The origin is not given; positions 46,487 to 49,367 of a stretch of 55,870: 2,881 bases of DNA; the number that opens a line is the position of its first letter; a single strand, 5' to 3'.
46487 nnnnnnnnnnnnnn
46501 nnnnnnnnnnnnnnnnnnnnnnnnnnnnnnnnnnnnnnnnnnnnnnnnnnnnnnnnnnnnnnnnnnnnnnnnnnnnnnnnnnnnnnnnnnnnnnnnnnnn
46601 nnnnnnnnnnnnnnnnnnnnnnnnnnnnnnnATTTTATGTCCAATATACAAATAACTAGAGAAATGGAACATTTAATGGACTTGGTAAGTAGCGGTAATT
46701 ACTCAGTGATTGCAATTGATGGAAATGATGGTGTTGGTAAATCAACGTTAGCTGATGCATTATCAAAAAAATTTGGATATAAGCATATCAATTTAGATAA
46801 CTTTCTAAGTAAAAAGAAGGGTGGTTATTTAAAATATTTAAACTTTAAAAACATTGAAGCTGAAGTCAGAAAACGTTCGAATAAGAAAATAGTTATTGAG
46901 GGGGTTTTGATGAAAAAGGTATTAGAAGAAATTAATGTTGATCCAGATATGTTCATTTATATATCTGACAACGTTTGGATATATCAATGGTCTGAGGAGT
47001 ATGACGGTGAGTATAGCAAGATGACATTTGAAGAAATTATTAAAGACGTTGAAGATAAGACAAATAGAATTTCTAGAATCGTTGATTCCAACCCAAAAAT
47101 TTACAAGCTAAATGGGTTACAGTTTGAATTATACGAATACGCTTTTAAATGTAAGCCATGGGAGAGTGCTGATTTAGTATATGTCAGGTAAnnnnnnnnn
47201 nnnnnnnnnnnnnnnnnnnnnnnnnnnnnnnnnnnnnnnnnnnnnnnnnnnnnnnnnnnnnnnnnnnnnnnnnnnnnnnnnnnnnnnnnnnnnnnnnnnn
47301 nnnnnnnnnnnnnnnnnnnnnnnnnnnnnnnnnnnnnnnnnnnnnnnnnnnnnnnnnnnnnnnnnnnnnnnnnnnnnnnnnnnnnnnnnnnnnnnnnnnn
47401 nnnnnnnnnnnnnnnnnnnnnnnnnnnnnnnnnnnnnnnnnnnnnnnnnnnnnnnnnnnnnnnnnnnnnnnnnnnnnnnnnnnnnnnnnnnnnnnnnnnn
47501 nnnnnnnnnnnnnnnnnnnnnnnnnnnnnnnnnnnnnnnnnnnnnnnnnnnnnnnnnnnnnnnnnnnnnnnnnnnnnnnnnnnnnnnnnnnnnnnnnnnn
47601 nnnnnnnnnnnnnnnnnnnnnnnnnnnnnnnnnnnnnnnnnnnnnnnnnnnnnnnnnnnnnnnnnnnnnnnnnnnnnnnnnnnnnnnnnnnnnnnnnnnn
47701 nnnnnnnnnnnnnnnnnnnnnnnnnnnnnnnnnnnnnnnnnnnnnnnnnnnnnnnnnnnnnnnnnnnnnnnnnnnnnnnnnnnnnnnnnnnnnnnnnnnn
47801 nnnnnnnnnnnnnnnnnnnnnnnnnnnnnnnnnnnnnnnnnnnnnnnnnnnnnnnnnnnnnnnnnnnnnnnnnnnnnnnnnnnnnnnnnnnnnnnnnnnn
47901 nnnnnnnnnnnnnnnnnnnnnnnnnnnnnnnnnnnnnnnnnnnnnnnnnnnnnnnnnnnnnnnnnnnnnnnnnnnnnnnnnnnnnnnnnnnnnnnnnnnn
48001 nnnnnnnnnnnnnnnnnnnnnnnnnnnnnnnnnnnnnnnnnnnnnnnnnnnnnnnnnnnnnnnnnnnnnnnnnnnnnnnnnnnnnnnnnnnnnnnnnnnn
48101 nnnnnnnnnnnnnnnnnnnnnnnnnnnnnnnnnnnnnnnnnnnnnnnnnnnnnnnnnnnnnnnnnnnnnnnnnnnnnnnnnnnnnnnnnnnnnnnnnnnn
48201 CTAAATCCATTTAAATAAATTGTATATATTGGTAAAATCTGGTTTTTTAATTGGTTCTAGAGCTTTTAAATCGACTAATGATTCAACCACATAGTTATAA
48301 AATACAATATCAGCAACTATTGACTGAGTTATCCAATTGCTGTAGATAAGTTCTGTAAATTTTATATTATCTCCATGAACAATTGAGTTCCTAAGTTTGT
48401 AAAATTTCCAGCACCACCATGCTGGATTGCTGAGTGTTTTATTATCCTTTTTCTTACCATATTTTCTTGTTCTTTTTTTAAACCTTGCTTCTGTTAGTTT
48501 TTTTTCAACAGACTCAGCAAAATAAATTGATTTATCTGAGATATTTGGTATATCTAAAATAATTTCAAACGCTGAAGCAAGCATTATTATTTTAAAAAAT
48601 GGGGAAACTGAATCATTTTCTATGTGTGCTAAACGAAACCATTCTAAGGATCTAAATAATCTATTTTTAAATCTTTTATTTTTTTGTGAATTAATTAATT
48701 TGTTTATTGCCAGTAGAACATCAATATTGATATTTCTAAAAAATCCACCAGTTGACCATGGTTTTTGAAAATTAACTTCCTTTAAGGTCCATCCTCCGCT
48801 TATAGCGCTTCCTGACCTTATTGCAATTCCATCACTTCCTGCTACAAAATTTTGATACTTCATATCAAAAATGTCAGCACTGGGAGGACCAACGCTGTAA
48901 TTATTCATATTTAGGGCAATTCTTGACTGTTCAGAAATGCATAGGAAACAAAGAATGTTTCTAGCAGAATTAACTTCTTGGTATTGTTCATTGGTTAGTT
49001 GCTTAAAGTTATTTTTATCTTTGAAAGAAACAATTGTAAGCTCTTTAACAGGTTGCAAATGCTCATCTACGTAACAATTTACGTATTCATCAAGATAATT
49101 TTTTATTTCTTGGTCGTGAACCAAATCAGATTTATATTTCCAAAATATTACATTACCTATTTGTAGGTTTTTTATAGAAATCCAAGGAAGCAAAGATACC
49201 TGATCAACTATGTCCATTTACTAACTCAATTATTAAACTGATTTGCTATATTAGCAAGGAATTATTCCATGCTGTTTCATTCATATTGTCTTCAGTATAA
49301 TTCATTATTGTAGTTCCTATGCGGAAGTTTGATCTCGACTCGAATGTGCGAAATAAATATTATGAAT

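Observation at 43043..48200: XRE regulator plus translationally coupled UvrD-like ATPase / multi-zinc-ribbon / P-loop kinase / HEPN operon: candidate undescribed defence system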

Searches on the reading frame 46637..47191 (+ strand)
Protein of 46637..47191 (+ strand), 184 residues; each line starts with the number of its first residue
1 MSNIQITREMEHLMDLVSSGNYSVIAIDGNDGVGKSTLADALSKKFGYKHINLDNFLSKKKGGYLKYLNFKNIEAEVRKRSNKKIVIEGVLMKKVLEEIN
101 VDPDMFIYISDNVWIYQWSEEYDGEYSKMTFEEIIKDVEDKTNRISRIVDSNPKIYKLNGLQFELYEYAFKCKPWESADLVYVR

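Call 3: search_protein_families(library=padloc, proteins=[window:46637-47191:+], max_evalue=0.01)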
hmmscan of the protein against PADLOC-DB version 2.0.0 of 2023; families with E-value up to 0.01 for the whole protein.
window:46637-47191:+ (184 aa): 7 families
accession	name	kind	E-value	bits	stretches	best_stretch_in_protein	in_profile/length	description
PDLC04690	PDC-M51B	-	4.4e-05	21.3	1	24-51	4-31/191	-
PDLC02911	VakA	-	6.3e-05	21.6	1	25-56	5-38/163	-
PDLC00290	PtuA1|PtuA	-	0.0004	17.9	1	24-82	25-83/414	AAA ATPase domain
PDLC02497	BrxF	-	0.00068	17.5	1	6-60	3-57/158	BrxF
PDLC04790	PDC-S01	-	0.0017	15.1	1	6-55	12-60/422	-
PDLC04734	PDC-M62A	-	0.0044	14.1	1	21-117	59-147/597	-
PDLC04140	mad8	-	0.0048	14.4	1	24-64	29-69/314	mads_8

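Call 4: search_protein_families(library=pfam, proteins=[window:46637-47191:+], max_evalue=0.1)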
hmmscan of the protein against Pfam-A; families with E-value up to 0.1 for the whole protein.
window:46637-47191:+ (184 aa): 26 families (the best 25 are shown)
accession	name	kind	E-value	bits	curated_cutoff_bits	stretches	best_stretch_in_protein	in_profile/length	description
PF13207.12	AAA_17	-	3.4e-05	24.6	27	1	31-80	4-56/136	AAA domain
PF01712.25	dNK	-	3.9e-05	23.9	27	1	25-52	1-28/203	Deoxynucleoside kinase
PF13238.12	AAA_18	-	0.00011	23.1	29.4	1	25-70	1-44/128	AAA domain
PF02224.24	Cytidylate_kin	-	0.00015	22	26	1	25-52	1-28/211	Cytidylate kinase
PF01202.28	SKI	-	0.00019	22.1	22.1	1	32-68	2-38/159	Shikimate kinase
PF01637.24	ATPase_2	-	0.00083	19.7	33.2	1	8-162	6-129/225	ATPase domain predominantly from Archaea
PF00931.28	NB-ARC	-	0.0018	18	23.5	1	10-49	5-45/248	NB-ARC domain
PF13671.12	AAA_33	-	0.0021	18.8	27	1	25-62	2-39/143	AAA domain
PF13555.12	AAA_29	-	0.0023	18.1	27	1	20-43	23-43/61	P-loop containing region of AAA domain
PF13189.12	Cytidylate_kin2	-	0.004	17.8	28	1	24-137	1-88/176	Cytidylate kinase-like family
PF20720.3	nSTAND3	-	0.0046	17.1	27.2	1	22-47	17-42/155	Novel STAND NTPase 3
PF13191.12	AAA_16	-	0.0051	17.8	32.6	1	9-49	11-51/167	AAA ATPase domain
PF02223.23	Thymidylate_kin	-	0.0067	16.6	27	1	27-52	1-26/185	Thymidylate kinase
PF13521.12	AAA_28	-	0.0086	16.7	27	1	25-51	2-28/164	AAA domain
PF00910.28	RNA_helicase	-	0.015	16.2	21.5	1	26-58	2-36/105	RNA helicase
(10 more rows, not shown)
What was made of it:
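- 46637..47191 (+): Cargo slot 2, first gene: small P-loop NMP-kinase-like protein (Walker A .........). Sub-threshold Pfam kinase and AAA hits (call 4).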

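Call 5: search_protein_families(library=ncbifam, proteins=[window:46637-47191:+], max_evalue=0.1)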
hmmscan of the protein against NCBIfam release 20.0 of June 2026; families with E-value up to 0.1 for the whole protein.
window:46637-47191:+ (184 aa): 35 families (the best 25 are shown)
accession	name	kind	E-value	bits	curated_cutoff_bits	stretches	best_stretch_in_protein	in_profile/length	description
NF003012.0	PRK03839.1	equivalog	4.9e-07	29.9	152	1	24-91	2-74/180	putative kinase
NF005115.0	PRK06547.1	equivalog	1.4e-05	24.5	173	1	10-57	3-51/172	hypothetical protein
TIGR02173.1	cyt_kin_arch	equivalog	6.1e-05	23.1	102.1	1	24-110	2-97/169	(d)CMP kinase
NF005576.0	PRK07261.1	equivalog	6.9e-05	22.6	224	1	25-112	3-88/171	DNA topology modulation protein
TIGR00017.1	cmk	equivalog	0.00017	21.3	135.55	1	23-52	3-32/217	(d)CMP kinase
NF004861.0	PRK06217.1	equivalog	0.00034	20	203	1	25-93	4-75/183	hypothetical protein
NF005994.0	PRK08118.1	equivalog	0.0009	19.3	215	1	25-90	4-67/172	DNA topology modulation protein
TIGR00152.1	TIGR00152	equivalog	0.0016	18.3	65.55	1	24-57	1-34/188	dephospho-CoA kinase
NF006743.0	PRK09270.1-2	equivalog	0.002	17.2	227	1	8-55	14-64/217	nucleoside/nucleotide kinase family protein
NF040667.1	hom_kin_desulfo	exception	0.0022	17.9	197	1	25-67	3-45/163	homoserine kinase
NF007071.0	PRK09518.1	equivalog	0.0026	16.3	953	1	23-56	5-38/706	bifunctional cytidylate kinase/GTPase Der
NF000355.4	ribo_prot_ABC_F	equivalog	0.0041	16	380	1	22-133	28-108/499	ribosomal protection-like ABC-F family protein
NF010004.0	PRK13477.1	equivalog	0.0049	15.3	524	1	22-51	285-314/514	bifunctional pantoate--beta-alanine ligase/(d)CMP kinase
TIGR00750.1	lao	equivalog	0.0056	15.8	240.75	1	17-46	29-58/300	methylmalonyl Co-A mutase-associated GTPase MeaB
NF010554.0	PRK13948.1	equivalog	0.0075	15.8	217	1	23-86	11-73/192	shikimate kinase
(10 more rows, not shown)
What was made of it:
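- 46637..47191 (+): NCBIfam PRK03839 'putative kinase', E 5e-7 (call 5).
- On Nucleoside/nucleotide (NMP) kinase-like P-loop proteins (for 46637-47191): All Pfam and NCBIfam hits are at or below cut-off: SKI 22.1 = 22.1, AAA_17 24.6 < 27, PRK03839 29.9 < 152 (calls 4, 5).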

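Call 6: search_protein_families(library=phrogs, proteins=[window:46637-47191:+], max_evalue=0.01)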
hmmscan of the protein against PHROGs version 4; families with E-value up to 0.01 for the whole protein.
window:46637-47191:+ (184 aa): 4 families
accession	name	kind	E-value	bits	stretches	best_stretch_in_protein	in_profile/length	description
phrog_761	-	other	1.4e-07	32.5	1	23-52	20-49/362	thymidylate kinase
phrog_2071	-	other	7.9e-05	23.6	1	10-77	4-69/282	ATPase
phrog_168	-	DNA, RNA and nucleotide metabolism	0.0042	17.8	1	11-54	31-76/314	clamp loader of DNA polymerase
phrog_2107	-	other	0.0046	17.7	1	24-69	5-52/201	thymidylate kinase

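Call 60: search_solved_structures(query=window:46637-47191:+, max_evalue=1)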
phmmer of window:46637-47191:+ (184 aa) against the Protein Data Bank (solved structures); distinct sequences matched with E-value up to 1: 31.
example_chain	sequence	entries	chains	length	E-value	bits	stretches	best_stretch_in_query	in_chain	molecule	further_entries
4cvn_A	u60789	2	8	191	1.8e-05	27.9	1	24-62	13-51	PUTATIVE ADENYLATE KINASE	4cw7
9d2f_A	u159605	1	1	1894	0.02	17.9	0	25-60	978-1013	Adenylate kinase 9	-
7tbv_A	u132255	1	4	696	0.028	17.5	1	23-68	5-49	Pentafunctional AROM polypeptide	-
7u5s_A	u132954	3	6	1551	0.035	17.2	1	19-68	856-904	Pentafunctional AROM polypeptide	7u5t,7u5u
2grj_A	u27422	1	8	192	0.042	16.9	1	21-55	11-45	Dephospho-CoA kinase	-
5e8g_A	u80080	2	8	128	0.1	15.7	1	11-113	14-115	Friend leukemia integration 1 transcription factor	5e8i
1rkb_A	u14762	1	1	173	0.12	15.4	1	25-58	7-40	Protein AD-004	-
3iij_A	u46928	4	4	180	0.13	15.3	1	25-58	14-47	Coilin-interacting nuclear ATPase protein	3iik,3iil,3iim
5jzv_A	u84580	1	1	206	0.14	15.2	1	25-57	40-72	Adenylate kinase isoenzyme 6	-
9mxa_A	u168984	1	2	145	0.15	15.1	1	11-113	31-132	Friend leukemia integration 1 transcription factor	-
7yvk_I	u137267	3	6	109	0.17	14.9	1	116-181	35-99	TH272 Fab light chain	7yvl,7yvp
9mwy_A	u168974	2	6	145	0.19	14.8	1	11-113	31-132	Friend leukemia integration 1 transcription factor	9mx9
8x1g_A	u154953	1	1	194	0.19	14.7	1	24-129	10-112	Adenylate kinase isoenzyme 1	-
9r3w_A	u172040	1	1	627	0.19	14.7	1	29-61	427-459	tRNA ligase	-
1uf9_A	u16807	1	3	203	0.25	14.4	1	24-65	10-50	TT1252 protein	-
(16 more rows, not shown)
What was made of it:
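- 46637..47191 (+): PDB 4cvn putative adenylate kinase, E 2e-5 (call 60).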

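Call 92: find_related_loci(query=A4, collection=viral_contigs, flank=8000)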
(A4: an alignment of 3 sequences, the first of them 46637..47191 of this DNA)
Query A4 (184 aa) in viral_contigs; peptide patterns used: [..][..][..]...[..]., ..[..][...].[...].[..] (x = any residue, [..] = any of these).
421 stretches matched a pattern, but none encodes a relative of the query by tblastn (E <= 1e-3).
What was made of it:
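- Tried and rejected: A search for the kinase in IMG/VR found nothing (call 92).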

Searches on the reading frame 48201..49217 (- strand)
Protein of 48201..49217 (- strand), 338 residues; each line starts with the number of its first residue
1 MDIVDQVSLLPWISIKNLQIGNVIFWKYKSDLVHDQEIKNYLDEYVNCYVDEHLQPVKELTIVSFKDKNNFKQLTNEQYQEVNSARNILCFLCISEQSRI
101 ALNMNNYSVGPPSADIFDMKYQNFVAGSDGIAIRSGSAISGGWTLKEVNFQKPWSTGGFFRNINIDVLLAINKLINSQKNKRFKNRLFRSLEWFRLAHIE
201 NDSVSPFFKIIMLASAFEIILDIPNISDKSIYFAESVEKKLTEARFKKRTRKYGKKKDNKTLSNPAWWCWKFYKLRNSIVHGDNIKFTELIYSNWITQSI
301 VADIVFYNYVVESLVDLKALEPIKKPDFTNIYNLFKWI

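Call 3: search_protein_families(library=padloc, proteins=[window:48201-49217:-], max_evalue=0.01)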
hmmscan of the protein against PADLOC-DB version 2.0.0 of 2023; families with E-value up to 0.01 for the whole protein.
window:48201-49217:- (338 aa): 0 families

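Call 4: search_protein_families(library=pfam, proteins=[window:48201-49217:-], max_evalue=0.1)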
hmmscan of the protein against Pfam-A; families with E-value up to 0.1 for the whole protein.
window:48201-49217:- (338 aa): 3 families
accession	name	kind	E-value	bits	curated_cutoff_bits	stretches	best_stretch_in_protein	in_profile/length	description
PF18739.6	HEPN_Apea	-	0.0017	19.2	24.4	1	216-299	26-120/136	Apea-like HEPN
PF00613.26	PI3Ka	-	0.021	14.7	31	1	11-58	135-181/185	Phosphoinositide 3-kinase family, accessory domain (PIK domain)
PF23305.1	DUF7082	-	0.055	13.7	27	0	165-213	76-126/155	Domain of unknown function (DUF7082)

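Call 5: search_protein_families(library=ncbifam, proteins=[window:48201-49217:-], max_evalue=0.1)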
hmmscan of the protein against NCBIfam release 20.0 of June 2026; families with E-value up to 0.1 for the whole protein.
window:48201-49217:- (338 aa): 1 family
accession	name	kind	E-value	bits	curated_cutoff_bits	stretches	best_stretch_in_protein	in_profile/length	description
TIGR01971.1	NuoI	subfamily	0.079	12.6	113.05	0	41-98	40-94/121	NADH-quinone oxidoreductase, chain I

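Call 6: search_protein_families(library=phrogs, proteins=[window:48201-49217:-], max_evalue=0.01)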
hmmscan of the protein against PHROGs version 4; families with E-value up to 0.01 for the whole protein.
window:48201-49217:- (338 aa): 0 families

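Call 62: search_solved_structures(query=window:48201-49217:-, max_evalue=1)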
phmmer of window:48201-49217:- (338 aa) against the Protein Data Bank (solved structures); distinct sequences matched with E-value up to 1: 1.
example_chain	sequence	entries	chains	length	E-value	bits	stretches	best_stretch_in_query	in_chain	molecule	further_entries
9wyu_A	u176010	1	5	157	0.3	13.4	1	13-60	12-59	Anti-Parallel Protein 10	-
